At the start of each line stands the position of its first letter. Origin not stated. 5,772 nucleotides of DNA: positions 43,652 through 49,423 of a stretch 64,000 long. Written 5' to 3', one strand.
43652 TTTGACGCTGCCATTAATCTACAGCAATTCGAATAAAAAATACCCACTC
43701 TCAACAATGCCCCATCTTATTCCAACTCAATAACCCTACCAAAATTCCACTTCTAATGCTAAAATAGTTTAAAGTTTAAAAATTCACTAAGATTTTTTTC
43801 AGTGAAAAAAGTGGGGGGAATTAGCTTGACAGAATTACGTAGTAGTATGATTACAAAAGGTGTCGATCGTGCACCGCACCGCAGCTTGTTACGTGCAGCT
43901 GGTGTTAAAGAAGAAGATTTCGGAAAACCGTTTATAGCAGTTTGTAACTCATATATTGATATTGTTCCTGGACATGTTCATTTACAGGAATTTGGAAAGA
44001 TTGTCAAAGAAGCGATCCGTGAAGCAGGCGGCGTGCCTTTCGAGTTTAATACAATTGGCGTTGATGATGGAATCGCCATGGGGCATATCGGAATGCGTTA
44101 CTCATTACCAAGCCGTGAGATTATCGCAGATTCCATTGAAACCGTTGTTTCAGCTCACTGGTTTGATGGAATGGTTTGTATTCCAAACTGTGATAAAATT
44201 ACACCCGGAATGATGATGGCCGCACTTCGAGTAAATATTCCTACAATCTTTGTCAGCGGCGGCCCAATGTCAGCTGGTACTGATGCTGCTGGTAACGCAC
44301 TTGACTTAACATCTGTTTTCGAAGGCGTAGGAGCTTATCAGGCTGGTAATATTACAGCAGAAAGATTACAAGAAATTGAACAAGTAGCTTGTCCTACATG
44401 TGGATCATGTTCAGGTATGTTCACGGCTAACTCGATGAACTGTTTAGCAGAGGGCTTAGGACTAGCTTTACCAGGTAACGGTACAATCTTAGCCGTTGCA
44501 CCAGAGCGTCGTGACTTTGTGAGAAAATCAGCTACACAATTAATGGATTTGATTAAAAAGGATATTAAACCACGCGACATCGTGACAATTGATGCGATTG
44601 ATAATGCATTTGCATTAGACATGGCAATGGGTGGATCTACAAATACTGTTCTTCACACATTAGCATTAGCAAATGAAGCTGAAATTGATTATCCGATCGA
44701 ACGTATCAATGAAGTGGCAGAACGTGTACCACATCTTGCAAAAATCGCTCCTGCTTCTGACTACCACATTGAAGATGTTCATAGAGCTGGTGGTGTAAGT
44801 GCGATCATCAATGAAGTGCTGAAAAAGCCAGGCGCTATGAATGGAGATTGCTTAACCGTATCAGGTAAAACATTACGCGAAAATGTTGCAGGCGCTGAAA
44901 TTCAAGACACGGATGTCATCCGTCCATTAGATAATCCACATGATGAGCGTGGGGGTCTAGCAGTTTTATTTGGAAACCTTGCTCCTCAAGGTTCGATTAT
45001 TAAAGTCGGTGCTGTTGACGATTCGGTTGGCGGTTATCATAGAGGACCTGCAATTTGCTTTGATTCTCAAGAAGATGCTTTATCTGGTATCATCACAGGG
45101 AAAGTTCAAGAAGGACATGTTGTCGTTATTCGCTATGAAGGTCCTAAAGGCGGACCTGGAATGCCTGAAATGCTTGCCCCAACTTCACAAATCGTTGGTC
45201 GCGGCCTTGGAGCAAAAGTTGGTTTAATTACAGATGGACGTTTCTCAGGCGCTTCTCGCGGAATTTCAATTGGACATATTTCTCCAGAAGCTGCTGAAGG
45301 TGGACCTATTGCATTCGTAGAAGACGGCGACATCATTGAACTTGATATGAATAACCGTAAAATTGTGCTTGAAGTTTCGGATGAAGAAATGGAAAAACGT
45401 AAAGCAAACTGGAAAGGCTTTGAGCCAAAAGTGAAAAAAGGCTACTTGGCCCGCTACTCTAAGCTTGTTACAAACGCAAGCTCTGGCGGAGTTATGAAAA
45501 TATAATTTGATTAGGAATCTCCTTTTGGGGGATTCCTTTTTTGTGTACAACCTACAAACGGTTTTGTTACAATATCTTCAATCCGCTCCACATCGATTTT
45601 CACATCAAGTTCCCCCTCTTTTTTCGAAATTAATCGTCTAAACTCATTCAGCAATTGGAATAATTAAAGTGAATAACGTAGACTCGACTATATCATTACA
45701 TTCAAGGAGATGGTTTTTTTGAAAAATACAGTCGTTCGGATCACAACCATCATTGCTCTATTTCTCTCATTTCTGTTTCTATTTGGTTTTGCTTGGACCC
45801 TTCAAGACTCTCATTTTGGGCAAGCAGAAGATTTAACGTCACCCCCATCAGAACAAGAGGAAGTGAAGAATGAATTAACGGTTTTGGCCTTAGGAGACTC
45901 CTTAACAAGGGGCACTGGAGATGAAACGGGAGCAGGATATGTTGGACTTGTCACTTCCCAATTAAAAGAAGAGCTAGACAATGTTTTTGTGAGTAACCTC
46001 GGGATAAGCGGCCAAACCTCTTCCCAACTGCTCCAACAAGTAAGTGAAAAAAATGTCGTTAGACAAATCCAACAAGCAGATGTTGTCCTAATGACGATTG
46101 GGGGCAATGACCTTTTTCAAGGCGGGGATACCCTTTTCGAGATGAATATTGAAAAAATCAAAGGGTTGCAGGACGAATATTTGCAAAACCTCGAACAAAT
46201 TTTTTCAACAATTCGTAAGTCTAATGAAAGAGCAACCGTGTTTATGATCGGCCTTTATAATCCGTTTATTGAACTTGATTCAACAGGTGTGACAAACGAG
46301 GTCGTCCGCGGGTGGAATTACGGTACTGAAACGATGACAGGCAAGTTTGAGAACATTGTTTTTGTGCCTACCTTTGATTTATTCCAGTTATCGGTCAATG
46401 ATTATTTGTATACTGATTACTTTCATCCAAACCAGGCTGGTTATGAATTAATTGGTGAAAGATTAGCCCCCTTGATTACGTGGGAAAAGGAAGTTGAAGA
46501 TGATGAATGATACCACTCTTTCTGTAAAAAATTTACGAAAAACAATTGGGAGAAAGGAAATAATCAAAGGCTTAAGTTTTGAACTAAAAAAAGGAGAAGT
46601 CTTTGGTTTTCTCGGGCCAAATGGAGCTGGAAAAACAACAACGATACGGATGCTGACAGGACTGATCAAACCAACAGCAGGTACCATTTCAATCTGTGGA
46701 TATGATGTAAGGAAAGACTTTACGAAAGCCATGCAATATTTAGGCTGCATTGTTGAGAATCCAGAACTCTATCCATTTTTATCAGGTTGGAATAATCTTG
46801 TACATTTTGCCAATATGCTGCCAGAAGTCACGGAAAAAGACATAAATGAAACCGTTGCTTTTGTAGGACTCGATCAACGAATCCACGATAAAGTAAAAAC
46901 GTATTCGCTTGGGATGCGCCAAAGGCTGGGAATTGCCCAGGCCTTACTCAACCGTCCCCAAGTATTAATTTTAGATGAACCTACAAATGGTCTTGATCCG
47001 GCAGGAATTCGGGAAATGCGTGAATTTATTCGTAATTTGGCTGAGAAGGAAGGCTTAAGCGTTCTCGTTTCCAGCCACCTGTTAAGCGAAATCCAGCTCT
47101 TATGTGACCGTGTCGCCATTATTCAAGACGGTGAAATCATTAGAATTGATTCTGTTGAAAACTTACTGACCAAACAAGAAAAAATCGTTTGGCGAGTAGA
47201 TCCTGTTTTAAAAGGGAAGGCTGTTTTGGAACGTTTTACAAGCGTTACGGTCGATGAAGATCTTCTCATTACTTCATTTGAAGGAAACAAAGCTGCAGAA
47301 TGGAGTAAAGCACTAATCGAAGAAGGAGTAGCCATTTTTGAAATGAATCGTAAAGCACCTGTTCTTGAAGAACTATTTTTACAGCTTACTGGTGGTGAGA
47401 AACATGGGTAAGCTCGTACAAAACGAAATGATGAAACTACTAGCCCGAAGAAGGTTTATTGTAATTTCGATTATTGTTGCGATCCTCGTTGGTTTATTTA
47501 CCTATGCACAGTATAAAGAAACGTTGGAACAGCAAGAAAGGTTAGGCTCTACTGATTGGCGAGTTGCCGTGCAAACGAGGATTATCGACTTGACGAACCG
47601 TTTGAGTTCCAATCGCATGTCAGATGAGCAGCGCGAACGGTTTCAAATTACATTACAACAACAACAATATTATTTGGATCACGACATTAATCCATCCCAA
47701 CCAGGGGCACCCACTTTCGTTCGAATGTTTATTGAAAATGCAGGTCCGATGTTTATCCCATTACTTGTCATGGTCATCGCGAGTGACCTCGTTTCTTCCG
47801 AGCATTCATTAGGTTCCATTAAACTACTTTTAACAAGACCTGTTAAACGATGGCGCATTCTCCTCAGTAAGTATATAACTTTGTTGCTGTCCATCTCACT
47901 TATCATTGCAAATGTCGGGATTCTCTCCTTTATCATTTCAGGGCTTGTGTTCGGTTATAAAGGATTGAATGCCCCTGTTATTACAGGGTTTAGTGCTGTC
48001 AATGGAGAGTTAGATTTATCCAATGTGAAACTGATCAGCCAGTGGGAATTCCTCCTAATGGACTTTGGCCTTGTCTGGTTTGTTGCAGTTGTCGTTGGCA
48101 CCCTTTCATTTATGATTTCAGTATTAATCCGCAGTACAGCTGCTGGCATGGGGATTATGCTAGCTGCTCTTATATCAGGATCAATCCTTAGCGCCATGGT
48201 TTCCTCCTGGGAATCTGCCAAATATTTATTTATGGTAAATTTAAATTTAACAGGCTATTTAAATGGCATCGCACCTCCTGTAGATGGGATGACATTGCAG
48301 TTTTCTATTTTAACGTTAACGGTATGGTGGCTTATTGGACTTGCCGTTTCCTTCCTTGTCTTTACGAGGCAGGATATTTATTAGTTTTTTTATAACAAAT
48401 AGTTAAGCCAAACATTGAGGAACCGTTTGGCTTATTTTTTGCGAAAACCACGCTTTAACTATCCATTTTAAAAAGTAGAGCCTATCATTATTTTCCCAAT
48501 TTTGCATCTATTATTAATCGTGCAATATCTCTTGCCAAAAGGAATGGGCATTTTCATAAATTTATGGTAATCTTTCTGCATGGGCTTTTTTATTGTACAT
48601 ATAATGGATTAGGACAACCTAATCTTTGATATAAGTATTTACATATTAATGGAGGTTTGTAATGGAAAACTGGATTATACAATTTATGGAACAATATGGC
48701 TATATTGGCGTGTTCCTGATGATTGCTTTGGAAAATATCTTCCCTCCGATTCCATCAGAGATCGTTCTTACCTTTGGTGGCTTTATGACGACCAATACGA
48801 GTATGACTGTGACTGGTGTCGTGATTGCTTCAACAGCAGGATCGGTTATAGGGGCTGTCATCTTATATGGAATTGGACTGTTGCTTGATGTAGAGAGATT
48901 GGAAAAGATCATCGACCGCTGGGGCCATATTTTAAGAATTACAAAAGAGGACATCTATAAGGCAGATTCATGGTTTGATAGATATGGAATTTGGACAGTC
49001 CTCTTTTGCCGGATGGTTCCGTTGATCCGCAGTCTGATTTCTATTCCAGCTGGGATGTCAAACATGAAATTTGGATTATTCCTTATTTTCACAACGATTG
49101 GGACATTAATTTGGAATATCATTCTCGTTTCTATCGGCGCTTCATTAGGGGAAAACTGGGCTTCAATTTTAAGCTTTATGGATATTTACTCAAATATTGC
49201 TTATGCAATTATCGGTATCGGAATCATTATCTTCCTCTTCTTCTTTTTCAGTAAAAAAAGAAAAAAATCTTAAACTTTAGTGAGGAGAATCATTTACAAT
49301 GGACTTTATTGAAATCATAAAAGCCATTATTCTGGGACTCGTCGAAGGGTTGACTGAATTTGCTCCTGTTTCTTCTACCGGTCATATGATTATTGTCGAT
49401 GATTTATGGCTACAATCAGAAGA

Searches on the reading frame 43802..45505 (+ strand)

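Call 48: search_protein_families(library=pfam, proteins=[window:43802-45505:+], max_evalue=0.00001)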
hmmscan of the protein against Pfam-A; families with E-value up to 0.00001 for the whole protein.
window:43802-45505:+ (567 aa): 2 families
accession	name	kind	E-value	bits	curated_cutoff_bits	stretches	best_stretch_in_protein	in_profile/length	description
PF00920.27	ILVD_EDD_N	-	2.4e-138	461.1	27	1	42-361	1-316/316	Dihydroxy-acid/6-phosphogluconate dehydratase N-terminal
PF24877.1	ILV_EDD_C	-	1.2e-77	260.1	27.7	1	371-562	1-190/191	Dihydroxy-acid/6-phosphogluconate dehydratase C-terminal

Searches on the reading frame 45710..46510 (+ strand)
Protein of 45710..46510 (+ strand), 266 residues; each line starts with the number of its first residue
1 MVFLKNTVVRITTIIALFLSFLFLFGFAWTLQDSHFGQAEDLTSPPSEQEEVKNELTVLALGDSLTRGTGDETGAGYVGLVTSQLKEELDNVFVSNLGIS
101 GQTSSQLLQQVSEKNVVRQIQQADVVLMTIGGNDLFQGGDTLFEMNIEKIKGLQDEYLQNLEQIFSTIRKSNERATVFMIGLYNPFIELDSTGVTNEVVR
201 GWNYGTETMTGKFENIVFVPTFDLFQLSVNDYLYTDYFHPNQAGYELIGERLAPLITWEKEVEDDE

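Call 48: search_protein_families(library=pfam, proteins=[window:45710-46510:+], max_evalue=0.00001)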
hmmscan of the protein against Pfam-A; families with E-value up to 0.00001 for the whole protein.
window:45710-46510:+ (266 aa): 2 families
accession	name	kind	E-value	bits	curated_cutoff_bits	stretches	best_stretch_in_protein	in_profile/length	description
PF13472.12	Lipase_GDSL_2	-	7.9e-29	101.8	32.9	1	60-247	1-178/178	GDSL-like Lipase/Acylhydrolase family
PF00657.28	Lipase_GDSL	-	2e-15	58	23.6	1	58-252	1-208/208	GDSL-like Lipase/Acylhydrolase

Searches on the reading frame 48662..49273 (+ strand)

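Call 48: search_protein_families(library=pfam, proteins=[window:48662-49273:+], max_evalue=0.00001)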
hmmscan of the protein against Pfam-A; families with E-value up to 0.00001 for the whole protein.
window:48662-49273:+ (203 aa): 1 family
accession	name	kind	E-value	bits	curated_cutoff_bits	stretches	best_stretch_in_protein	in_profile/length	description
PF09335.16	VTT_dom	-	1.5e-21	77.6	33.9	1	30-160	1-122/123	VTT domain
